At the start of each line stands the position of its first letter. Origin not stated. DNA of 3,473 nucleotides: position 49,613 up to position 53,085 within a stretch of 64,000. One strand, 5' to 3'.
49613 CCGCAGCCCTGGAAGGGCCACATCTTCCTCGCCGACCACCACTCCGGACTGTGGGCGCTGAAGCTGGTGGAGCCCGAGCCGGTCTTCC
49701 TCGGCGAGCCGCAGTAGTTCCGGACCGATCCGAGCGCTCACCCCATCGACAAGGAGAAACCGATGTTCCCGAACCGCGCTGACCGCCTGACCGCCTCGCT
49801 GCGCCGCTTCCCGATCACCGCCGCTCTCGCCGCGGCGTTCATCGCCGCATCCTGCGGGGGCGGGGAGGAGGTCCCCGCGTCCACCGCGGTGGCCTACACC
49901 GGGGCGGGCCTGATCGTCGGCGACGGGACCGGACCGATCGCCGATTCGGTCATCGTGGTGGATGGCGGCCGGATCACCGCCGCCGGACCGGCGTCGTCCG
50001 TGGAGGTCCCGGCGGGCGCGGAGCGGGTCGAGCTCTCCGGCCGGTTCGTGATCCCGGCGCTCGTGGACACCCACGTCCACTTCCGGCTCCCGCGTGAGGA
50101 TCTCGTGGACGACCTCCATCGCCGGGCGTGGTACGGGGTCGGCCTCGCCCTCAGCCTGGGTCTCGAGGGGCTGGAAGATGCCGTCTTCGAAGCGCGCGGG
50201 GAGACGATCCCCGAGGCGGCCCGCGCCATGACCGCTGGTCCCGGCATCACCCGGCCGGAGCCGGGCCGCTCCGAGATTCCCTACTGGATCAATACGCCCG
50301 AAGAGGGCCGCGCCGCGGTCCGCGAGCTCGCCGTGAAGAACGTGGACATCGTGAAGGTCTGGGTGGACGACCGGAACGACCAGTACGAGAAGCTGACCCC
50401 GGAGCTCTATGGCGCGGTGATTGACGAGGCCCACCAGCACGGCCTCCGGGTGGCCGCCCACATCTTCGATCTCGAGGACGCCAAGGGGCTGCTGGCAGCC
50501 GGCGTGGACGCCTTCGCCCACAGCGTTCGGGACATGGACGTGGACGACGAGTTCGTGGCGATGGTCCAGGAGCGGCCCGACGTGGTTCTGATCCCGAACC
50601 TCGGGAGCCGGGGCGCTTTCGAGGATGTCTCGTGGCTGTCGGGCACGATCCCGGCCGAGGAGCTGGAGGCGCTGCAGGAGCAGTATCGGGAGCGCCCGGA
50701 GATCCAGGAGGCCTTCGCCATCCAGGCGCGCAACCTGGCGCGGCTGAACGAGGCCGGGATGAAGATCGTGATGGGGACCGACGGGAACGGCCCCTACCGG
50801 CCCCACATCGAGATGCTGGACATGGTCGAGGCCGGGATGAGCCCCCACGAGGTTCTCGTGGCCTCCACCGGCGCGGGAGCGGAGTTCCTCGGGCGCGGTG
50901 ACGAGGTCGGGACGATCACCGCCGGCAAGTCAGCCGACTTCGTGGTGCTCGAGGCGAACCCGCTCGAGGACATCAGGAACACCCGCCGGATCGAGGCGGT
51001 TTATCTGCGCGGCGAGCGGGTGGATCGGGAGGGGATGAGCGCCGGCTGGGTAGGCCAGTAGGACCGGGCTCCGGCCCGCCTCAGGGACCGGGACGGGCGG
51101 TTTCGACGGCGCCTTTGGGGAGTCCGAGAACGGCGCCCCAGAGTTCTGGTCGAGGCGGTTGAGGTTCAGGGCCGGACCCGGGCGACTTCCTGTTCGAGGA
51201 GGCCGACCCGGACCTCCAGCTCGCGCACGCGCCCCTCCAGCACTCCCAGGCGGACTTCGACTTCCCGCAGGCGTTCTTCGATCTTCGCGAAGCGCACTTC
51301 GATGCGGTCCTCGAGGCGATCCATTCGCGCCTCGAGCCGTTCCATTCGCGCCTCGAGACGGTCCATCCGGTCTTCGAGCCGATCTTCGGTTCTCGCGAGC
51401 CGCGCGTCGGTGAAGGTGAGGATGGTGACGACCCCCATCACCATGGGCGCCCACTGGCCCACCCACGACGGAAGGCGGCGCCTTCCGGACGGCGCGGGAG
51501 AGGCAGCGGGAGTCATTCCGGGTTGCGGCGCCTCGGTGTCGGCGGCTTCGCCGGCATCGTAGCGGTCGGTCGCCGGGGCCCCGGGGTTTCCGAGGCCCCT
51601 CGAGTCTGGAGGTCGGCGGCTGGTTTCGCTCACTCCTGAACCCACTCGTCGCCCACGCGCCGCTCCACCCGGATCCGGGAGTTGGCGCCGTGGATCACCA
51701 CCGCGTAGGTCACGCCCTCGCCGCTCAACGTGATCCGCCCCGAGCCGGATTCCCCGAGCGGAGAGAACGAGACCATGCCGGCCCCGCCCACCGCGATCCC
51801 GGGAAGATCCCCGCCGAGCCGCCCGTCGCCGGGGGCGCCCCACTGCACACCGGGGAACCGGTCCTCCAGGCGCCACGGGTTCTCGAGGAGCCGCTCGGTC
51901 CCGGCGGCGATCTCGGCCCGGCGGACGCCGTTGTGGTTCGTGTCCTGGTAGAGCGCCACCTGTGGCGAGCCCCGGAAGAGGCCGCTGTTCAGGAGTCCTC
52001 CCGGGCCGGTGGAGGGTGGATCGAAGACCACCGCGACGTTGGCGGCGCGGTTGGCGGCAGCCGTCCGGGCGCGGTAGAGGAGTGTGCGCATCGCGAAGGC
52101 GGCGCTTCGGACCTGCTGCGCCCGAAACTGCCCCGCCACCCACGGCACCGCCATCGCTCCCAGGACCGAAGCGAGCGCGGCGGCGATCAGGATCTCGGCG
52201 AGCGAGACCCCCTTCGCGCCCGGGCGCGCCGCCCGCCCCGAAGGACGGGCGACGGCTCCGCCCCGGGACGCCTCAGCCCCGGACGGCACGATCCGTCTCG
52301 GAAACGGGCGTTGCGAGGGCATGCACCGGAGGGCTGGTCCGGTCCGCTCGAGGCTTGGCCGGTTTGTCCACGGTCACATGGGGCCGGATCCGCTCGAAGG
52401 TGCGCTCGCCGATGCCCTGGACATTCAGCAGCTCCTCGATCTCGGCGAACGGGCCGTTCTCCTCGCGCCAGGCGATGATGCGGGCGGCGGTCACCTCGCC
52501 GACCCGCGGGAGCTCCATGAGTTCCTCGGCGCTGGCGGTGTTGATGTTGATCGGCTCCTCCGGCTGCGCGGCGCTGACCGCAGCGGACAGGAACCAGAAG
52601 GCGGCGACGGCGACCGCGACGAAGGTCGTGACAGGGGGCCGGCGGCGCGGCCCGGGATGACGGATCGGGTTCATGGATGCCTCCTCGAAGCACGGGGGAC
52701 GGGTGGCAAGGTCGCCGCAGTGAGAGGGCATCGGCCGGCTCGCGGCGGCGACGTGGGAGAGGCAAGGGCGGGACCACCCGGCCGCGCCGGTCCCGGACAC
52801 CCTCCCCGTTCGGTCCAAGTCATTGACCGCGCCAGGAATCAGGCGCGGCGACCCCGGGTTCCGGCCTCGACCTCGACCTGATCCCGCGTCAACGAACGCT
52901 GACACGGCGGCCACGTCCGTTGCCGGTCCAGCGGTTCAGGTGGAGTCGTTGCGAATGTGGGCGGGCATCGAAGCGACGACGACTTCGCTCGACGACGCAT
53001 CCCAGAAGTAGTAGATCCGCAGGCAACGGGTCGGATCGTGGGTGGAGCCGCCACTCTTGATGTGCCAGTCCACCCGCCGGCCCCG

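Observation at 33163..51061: Expanded family of four secreted Big_2 + LVIVD β-propeller proteins in a locus with hydroxyproline-pathway enzymes, a TonB receptor and a dedicated sigma factor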

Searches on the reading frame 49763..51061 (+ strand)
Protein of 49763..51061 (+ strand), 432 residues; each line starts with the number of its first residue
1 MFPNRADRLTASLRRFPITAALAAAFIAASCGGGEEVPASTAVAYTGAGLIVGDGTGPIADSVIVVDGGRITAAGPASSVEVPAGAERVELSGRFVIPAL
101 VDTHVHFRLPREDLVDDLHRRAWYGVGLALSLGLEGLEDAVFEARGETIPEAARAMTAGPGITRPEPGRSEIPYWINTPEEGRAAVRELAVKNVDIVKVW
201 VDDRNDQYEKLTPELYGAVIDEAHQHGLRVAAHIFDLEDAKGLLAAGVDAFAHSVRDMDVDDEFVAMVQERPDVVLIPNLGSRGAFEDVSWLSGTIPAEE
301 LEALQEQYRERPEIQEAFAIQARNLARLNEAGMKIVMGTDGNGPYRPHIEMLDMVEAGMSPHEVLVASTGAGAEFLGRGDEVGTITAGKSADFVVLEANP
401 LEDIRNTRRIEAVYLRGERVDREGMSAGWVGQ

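Call 8: search_protein_families(library=pfam, proteins=[window:49763-51061:+], max_evalue=0.01)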
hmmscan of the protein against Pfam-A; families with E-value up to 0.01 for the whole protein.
window:49763-51061:+ (432 aa): 2 families
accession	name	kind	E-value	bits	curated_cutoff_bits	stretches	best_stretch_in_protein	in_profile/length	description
PF01979.26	Amidohydro_1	-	8.6e-24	84.8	25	1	95-420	1-345/345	Amidohydrolase family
PF07969.17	Amidohydro_3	-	9.2e-15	55.5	29.7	1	218-420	266-471/472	Amidohydrolase family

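Call 10: search_protein_families(library=ncbifam, proteins=[window:49763-51061:+], max_evalue=0.001)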
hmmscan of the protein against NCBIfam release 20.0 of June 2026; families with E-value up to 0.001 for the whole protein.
window:49763-51061:+ (432 aa): 33 families (the best 25 are shown)
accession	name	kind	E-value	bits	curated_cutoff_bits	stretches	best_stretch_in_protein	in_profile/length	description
NF051886.1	XaaProDiPepCaul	equivalog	3.5e-36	125.1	500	2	174-418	158-395/398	Xaa-Pro dipeptidase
TIGR01224.1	hutI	equivalog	1.6e-17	63.4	298.15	2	326-407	276-362/377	imidazolonepropionase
NF006679.0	PRK09228.1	subfamily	1.1e-13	50.7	351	2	59-107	29-79/433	guanine deaminase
NF006056.0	PRK08204.1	subfamily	2.5e-13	49.6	391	2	354-401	337-384/449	hypothetical protein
TIGR02967.1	guan_deamin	equivalog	4.2e-11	42.5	375.4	2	60-107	5-54/401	guanine deaminase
NF006055.0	PRK08203.1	equivalog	6e-11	41.5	532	2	58-107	23-71/455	8-oxoguanine deaminase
NF006689.0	PRK09237.1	equivalog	4.1e-09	35.5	371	0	351-398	291-337/383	amidohydrolase/deacetylase family metallohydrolase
NF005557.0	PRK07228.1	equivalog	5.2e-09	35.3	522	0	358-401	336-379/445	5'-deoxyadenosine deaminase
NF004636.0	PRK05985.1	subfamily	2.2e-08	33.4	408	1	64-107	20-61/398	amidohydrolase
NF006549.0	PRK09045.1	equivalog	5.7e-08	31.8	540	0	359-400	341-382/444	TRZ/ATZ family hydrolase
NF002668.0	PRK02382.1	equivalog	4.4e-07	29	452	1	64-112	16-62/436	dihydroorotase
TIGR03178.1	allantoinase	equivalog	8.7e-07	28.1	357.85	1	62-110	18-63/441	allantoinase AllB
NF005759.0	PRK07583.1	equivalog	1.7e-06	27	403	0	62-107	41-84/438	cytosine deaminase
NF006559.0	PRK09060.1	equivalog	3.3e-06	25.7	482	1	61-119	22-77/444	dihydroorotase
NF011990.0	PRK15446.2-6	subfamily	6.9e-06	25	233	0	59-105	17-64/390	alpha-D-ribose 1-methylphosphonate 5-triphosphate diphosphatase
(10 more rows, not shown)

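Call 14: search_solved_structures(query=window:49763-51061:+, show_alignments=1)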
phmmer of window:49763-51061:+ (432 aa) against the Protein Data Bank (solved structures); distinct sequences matched with E-value up to 0.001: 41.
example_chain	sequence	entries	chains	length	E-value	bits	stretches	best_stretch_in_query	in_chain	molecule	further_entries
2p9b_A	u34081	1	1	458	7.9e-27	97.3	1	153-424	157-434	Possible prolidase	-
3mtw_A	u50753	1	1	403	2.3e-24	89.2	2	171-409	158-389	L-Arginine carboxypeptidase Cc2672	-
4whb_E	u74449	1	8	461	1.1e-21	80.4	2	353-425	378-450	Phenylurea hydrolase B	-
9kov_A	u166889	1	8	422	1.1e-20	77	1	176-417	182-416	trum-mut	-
4ub9_A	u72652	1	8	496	3.6e-19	72.1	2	350-425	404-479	Molinate hydrolase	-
4wgx_A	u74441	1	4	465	4.6e-19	71.7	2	350-425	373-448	Molinate hydrolase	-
8ihq_A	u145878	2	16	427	3e-18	69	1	175-408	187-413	Amidohydrolase family protein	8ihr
9l36_A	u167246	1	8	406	4.9e-18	68.3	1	175-408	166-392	Amidohydrolase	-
8ihs_A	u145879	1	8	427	8.3e-18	67.6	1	175-408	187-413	Amidohydrolase family protein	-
8j85_A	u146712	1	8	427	9e-18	67.4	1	175-408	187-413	Amidohydrolase family protein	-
3be7_A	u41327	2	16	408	5.7e-16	61.5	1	176-424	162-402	Zn-dependent arginine carboxypeptidase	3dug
9l6p_A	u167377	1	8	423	1.4e-15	60.3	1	175-417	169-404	LlADH-WT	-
9l2t_G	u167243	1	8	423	2.4e-15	59.5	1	175-417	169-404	Amide hydrolase LlADH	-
2qs8_A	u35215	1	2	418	7.2e-15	57.9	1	176-414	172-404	Xaa-Pro Dipeptidase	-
8yag_A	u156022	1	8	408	8.6e-15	57.6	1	175-418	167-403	Imidazolonepropionase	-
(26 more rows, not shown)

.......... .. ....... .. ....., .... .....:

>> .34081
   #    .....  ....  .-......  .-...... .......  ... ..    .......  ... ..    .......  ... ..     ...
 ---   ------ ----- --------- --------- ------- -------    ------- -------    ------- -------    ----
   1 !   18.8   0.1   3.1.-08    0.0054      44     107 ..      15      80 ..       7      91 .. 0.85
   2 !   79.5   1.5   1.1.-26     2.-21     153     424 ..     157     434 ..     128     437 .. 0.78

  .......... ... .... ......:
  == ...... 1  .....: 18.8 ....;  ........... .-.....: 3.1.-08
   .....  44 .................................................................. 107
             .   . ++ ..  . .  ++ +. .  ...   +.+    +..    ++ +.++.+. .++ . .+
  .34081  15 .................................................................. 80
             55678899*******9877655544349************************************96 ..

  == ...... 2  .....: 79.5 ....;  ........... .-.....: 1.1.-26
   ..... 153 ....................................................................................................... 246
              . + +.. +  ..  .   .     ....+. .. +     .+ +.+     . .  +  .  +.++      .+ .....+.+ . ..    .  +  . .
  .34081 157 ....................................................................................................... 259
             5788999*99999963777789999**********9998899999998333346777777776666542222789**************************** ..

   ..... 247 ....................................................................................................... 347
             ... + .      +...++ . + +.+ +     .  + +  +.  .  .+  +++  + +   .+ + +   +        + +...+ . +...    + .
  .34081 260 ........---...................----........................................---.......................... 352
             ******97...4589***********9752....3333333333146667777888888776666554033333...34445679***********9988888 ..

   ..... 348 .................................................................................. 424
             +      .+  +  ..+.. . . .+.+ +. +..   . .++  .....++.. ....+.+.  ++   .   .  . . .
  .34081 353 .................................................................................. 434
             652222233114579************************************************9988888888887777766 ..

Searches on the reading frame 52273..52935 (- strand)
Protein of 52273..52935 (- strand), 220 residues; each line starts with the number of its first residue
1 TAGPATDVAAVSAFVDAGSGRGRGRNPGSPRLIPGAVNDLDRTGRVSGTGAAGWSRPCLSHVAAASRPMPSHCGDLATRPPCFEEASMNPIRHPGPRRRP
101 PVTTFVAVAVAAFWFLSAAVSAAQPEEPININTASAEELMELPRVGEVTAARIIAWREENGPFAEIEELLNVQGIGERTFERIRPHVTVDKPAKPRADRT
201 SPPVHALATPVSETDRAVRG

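Call 24: search_protein_families(library=pfam, proteins=[window:52273-52935:-], max_evalue=0.001)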
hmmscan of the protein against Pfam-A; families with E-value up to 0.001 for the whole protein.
window:52273-52935:- (220 aa): 6 families
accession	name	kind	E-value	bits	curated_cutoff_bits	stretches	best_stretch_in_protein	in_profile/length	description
PF12836.13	HHH_3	-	1.8e-23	82.9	27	1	126-188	3-65/65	Helix-hairpin-helix motif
PF00633.29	HHH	-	3.9e-10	39.5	24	1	130-155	4-29/30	Helix-hairpin-helix motif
PF14520.12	HHH_5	-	4.8e-07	30.6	27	0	128-154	26-52/57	Helix-hairpin-helix domain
PF12826.13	HHH_2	-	1.6e-05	25.4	27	0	130-158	28-56/64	Helix-hairpin-helix motif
PF21687.3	T2SSK_1st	-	0.00017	22.7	26.2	1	155-189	70-104/107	Type II secretion system (T2SS), protein K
PF03934.19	T2SSK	-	0.00036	21.3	24.2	1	129-182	1-55/63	Type II secretion system (T2SS), protein K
